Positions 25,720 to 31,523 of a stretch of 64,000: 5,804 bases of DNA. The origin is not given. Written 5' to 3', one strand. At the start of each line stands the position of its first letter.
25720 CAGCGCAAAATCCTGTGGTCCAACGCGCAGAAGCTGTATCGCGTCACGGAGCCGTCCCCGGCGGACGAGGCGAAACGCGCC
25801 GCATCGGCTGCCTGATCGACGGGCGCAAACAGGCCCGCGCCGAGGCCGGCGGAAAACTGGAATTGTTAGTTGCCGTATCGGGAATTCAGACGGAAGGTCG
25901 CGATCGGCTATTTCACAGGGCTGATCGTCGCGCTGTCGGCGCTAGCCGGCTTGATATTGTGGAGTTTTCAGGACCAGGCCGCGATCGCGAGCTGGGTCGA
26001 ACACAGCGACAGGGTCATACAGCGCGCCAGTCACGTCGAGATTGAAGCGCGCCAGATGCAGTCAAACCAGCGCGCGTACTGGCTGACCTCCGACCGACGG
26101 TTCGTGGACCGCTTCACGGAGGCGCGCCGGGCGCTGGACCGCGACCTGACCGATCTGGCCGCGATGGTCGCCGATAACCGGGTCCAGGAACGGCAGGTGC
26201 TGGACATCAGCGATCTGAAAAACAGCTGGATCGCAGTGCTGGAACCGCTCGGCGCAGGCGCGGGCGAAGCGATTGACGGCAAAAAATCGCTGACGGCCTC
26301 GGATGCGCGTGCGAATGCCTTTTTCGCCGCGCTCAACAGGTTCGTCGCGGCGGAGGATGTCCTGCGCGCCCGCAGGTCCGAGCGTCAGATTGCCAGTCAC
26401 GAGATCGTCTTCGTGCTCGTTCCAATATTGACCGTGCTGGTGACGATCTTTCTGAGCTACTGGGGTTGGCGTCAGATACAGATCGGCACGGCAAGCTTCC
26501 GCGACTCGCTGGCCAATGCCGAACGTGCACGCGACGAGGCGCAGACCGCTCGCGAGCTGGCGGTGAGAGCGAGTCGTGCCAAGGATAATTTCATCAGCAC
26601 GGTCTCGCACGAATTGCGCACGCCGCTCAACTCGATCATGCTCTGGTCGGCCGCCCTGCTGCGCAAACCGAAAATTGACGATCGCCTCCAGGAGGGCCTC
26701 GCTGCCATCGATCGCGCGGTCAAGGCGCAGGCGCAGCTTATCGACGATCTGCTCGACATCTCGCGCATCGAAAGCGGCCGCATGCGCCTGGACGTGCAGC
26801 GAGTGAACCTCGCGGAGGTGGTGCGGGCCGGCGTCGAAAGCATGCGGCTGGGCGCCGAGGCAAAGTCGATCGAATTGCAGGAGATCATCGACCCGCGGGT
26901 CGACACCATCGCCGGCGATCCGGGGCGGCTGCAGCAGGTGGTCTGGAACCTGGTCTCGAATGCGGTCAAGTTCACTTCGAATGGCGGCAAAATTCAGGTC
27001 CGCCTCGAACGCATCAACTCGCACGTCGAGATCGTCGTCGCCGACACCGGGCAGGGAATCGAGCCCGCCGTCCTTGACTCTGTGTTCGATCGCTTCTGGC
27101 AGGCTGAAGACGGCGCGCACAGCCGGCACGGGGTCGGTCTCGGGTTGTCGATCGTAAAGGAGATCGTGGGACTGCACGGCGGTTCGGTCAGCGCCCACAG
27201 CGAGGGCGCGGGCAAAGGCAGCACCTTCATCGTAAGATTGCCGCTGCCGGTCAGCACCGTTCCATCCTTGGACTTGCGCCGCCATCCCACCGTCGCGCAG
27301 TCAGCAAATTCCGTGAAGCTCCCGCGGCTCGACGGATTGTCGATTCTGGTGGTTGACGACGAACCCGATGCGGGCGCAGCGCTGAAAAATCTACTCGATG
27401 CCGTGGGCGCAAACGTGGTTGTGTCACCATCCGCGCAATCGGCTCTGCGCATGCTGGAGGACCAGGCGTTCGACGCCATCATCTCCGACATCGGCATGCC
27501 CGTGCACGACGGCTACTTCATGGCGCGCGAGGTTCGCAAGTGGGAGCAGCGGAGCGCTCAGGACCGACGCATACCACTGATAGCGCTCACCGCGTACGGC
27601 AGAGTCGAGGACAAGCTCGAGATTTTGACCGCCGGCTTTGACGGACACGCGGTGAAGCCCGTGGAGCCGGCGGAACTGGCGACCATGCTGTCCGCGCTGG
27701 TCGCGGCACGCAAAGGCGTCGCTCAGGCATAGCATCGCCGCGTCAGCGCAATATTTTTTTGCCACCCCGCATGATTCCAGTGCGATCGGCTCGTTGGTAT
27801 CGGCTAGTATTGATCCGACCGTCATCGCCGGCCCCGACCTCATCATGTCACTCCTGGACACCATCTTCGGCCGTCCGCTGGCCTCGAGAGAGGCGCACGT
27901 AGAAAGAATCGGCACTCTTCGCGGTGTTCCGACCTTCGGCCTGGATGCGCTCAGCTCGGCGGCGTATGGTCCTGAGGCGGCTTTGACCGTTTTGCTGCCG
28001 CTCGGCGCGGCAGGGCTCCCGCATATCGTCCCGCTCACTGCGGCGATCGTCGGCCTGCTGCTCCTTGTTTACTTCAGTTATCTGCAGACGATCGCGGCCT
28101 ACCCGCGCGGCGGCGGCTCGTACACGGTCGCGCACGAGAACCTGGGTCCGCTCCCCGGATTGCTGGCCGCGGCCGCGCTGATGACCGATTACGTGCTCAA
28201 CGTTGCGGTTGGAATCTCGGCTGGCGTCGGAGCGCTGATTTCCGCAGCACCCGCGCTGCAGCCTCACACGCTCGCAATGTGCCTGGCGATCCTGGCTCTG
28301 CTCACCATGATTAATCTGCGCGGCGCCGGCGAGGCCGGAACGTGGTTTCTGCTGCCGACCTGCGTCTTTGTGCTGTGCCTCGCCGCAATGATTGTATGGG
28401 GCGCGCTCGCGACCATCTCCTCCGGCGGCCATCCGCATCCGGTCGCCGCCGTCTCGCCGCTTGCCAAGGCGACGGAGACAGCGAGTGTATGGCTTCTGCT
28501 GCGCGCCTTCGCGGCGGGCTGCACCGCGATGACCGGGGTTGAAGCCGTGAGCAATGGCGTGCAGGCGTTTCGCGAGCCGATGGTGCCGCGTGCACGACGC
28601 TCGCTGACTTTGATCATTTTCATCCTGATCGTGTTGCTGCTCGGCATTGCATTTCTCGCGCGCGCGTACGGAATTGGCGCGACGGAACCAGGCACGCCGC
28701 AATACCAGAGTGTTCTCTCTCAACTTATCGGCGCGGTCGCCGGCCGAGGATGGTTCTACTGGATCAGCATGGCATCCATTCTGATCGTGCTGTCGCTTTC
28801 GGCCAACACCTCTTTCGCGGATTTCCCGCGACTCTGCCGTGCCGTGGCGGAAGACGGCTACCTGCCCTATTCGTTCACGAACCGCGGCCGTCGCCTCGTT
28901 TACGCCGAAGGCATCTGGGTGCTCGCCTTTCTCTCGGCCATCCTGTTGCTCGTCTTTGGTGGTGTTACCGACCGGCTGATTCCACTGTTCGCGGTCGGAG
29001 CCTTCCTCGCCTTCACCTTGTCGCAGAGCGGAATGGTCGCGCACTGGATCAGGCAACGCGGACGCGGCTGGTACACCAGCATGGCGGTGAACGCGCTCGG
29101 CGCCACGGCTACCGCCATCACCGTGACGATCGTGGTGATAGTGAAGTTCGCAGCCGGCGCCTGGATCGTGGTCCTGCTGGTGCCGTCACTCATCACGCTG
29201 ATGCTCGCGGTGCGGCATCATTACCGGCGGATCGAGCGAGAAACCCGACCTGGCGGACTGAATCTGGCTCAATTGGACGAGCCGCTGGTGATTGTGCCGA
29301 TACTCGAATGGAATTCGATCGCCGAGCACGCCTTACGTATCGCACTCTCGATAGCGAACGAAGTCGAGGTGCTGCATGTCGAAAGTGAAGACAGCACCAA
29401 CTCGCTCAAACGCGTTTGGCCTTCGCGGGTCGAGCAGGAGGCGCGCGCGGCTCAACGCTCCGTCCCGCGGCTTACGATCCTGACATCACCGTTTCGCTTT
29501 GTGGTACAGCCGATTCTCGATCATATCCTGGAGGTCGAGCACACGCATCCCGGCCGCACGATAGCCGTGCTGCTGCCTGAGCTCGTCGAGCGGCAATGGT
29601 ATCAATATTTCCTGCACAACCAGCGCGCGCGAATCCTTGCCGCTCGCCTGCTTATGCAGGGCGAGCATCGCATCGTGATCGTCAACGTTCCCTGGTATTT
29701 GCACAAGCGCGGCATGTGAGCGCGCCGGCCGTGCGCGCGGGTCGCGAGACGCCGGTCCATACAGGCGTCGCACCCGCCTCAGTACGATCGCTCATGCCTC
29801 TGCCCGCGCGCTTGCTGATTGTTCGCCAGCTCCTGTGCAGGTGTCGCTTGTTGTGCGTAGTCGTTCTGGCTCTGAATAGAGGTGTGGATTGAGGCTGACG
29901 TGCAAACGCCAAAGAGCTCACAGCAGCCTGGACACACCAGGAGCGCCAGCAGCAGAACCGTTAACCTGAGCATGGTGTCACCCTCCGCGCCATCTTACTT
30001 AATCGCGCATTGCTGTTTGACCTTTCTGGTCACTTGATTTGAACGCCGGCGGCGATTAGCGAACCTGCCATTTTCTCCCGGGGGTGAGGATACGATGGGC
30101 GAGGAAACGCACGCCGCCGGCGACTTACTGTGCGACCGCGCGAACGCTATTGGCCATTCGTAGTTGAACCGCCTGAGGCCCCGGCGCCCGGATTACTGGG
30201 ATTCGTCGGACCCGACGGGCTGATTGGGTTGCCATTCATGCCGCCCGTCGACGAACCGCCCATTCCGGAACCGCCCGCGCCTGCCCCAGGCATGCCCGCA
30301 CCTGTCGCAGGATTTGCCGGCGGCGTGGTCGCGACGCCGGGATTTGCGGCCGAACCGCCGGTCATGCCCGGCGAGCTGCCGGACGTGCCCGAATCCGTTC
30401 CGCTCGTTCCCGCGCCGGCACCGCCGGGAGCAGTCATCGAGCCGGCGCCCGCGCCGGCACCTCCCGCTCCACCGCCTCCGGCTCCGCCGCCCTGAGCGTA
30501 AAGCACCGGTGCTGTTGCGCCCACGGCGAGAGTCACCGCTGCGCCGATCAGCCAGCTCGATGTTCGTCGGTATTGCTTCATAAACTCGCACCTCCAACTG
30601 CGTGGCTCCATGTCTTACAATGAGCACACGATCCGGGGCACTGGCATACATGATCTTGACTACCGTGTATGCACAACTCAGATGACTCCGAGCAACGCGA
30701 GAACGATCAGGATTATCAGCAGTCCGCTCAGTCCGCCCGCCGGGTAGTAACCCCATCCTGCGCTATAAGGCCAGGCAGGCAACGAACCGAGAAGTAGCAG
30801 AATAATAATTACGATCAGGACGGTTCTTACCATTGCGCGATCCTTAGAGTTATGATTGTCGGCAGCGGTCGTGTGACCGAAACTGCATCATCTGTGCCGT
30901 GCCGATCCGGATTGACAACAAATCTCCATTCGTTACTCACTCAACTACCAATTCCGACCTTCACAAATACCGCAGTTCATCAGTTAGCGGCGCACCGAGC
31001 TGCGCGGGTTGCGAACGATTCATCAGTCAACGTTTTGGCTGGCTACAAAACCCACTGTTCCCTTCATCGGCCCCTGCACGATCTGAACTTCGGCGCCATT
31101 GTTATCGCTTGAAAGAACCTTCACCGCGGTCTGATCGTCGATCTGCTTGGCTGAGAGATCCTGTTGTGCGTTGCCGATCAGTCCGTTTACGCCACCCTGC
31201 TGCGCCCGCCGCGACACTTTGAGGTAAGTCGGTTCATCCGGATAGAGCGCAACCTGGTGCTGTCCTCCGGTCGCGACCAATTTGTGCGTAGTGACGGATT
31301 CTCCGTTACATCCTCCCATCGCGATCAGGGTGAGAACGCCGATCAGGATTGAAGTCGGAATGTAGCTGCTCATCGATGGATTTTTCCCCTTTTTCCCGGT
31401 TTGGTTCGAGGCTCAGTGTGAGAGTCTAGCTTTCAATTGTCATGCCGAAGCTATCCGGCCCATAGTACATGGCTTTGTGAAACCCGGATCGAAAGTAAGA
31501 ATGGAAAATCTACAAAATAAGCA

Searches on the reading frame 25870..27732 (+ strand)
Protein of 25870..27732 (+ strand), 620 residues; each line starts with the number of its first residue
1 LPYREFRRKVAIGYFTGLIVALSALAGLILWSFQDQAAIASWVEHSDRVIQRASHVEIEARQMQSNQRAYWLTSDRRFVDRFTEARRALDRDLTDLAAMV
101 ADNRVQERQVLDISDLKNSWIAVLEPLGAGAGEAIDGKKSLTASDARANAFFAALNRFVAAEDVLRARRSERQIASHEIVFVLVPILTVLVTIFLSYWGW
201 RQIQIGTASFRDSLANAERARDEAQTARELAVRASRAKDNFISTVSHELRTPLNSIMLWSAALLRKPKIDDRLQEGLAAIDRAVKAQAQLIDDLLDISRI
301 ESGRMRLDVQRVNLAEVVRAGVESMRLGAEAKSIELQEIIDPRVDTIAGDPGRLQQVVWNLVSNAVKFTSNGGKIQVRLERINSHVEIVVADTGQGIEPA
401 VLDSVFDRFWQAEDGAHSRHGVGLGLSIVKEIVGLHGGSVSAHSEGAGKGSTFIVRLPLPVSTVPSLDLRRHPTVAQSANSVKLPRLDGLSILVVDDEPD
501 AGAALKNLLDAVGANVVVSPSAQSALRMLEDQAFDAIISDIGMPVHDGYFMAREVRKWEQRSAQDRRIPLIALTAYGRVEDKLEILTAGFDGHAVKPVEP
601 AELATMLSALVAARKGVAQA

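Call 7: search_protein_families(library=pfam, proteins=[window:25870-27732:+])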
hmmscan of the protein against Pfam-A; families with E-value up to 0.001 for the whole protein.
window:25870-27732:+ (620 aa): 5 families
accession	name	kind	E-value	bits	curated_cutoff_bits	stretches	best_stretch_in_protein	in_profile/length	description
PF02518.31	HATPase_c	-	1.5e-30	106.4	26.4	1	349-460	1-110/111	Histidine kinase-, DNA gyrase B-, and HSP90-like ATPase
PF00072.30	Response_reg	-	1.9e-19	70.3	30.2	1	492-607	1-110/111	Response regulator receiver domain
PF05227.19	CHASE3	-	1e-17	64.7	28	1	40-171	2-137/138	CHASE3 domain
PF00512.31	HisKA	-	1.1e-16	61.1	26.9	1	237-303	1-66/66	His Kinase A (phospho-acceptor) domain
PF13589.12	HATPase_c_3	-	0.00031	21.2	25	1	355-426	4-79/137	Histidine kinase-, DNA gyrase B-, and HSP90-like ATPase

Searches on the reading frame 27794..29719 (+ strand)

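Call 7: search_protein_families(library=pfam, proteins=[window:27794-29719:+])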
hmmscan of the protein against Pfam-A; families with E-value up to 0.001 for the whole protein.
window:27794-29719:+ (641 aa): 2 families
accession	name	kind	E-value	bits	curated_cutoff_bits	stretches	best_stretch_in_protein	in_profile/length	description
PF13520.12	AA_permease_2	-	9.3e-32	110.9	27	1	71-449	26-406/427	Amino acid permease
PF00324.27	AA_permease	-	5.5e-07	29.1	24.6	1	82-457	37-417/470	Amino acid permease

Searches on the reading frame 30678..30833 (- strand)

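Call 42: search_protein_families(library=pfam, proteins=[window:30678-30833:-], max_evalue=0.01)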
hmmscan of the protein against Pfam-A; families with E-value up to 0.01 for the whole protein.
window:30678-30833:- (51 aa): 1 family
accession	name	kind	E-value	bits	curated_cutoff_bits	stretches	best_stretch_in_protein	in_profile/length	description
PF11752.14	DUF3309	-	2e-17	63.5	22.3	1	3-51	2-50/50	Protein of unknown function (DUF3309)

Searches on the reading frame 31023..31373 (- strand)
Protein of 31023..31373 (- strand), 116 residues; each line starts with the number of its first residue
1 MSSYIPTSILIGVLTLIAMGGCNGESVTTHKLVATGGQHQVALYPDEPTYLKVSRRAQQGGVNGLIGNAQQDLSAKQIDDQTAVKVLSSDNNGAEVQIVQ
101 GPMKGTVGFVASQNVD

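Call 42: search_protein_families(library=pfam, proteins=[window:31023-31373:-], max_evalue=0.01)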
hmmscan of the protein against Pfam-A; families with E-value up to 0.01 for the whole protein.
window:31023-31373:- (116 aa): 1 family
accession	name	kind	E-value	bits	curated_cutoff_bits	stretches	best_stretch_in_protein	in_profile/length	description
PF23290.1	KOW5_SPT5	-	0.0011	18.9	27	1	93-111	3-21/46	Transcription elongation factor SPT5, fifth KOW domain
